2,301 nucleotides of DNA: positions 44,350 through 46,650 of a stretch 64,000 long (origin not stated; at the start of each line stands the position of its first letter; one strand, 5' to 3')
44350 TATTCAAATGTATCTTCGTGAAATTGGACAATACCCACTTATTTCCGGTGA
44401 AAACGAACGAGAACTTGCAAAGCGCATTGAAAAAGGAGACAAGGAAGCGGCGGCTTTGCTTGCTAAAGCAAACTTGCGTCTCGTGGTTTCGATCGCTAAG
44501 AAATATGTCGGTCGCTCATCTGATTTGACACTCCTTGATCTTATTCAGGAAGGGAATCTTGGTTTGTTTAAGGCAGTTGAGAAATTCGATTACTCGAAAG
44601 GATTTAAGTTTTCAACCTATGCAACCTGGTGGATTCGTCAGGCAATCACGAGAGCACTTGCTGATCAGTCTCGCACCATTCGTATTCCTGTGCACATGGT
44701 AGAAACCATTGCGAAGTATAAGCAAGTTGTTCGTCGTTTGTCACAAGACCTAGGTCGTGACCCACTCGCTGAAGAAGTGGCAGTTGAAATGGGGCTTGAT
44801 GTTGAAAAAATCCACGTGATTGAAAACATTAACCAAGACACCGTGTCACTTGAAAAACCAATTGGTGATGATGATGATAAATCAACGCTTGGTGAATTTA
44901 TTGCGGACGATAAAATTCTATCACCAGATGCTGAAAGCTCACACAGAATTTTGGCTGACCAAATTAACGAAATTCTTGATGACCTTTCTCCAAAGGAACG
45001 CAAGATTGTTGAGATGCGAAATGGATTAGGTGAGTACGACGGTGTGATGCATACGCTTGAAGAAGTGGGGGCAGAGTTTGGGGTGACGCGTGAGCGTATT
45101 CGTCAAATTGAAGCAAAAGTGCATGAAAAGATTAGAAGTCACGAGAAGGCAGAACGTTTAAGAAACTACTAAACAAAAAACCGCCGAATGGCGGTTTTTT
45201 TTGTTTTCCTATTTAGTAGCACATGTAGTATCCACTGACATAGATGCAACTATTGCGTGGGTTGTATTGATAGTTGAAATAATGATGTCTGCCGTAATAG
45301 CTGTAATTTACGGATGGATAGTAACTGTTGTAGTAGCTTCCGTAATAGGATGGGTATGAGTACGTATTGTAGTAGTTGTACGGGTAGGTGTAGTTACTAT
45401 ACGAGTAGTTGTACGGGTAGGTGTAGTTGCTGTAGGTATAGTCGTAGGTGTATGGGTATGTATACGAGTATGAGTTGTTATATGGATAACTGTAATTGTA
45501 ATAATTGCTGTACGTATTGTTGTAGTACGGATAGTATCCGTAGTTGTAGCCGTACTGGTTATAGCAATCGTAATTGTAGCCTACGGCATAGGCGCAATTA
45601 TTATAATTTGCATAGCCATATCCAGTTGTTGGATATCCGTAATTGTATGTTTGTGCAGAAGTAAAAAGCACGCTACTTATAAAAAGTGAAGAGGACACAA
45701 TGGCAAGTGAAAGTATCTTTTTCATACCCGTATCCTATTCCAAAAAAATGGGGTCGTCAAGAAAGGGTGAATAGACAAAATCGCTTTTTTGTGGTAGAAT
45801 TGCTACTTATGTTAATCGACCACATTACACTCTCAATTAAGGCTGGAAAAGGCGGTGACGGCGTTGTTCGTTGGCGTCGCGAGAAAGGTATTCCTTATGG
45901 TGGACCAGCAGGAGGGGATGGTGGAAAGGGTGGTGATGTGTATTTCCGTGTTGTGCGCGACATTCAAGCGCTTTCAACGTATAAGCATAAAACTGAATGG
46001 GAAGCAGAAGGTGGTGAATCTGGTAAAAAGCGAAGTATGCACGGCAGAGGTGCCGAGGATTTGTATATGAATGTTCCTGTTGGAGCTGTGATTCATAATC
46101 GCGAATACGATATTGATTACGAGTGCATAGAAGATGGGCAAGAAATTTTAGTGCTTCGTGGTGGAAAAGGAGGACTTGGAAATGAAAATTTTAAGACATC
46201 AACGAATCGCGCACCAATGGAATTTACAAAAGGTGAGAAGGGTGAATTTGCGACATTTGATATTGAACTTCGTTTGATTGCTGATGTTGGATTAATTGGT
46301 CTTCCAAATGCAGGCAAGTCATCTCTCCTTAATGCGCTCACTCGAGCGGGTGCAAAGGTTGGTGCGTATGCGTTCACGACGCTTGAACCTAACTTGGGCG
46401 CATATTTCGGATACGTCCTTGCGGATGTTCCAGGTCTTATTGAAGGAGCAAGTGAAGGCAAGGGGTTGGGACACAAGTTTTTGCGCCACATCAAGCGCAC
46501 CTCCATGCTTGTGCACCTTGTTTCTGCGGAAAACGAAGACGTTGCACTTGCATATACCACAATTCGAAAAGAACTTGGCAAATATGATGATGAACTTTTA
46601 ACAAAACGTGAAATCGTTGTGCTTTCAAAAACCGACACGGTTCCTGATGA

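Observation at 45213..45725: Secreted low-complexity protein with about 35% tyrosine (YNY/YTYPY repeats)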

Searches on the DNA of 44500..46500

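Call 56: search_rna_families(source=window, start=44500, end=46500, threshold=evalue, max_evalue=1)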
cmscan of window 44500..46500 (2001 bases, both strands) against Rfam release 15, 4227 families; matches with E-value up to 1: 5.
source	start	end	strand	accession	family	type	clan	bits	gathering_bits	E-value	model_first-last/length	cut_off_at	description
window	44864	44925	+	RF00323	snoR79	Gene; snRNA; snoRNA; CD-box;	-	24.8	80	0.036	1-65/65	no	Small nucleolar RNA R79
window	45167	45257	-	RF01772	rnk_pseudo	Cis-reg; leader;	-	24.6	55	0.22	1-108/108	no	Pseudomonas rnk leader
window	45142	45204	+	RF01859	Phe_leader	Cis-reg; leader;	-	23.9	55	0.41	1-125/125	no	Phenylalanine leader peptide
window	45585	45667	+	RF02678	Hatchet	Gene; ribozyme;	-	20.3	51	0.64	35-127/133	no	Hatchet ribozyme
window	45715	45852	+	RF00412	SNORA21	Gene; snRNA; snoRNA; HACA-box;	CL00031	18.9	80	0.7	1-136/136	no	Small nucleolar RNA SNORA21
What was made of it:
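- Tried and rejected: An Rfam scan of 44.5-46.5 kb gave only sub-threshold noise, so an RNA element is rejected (call 56).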
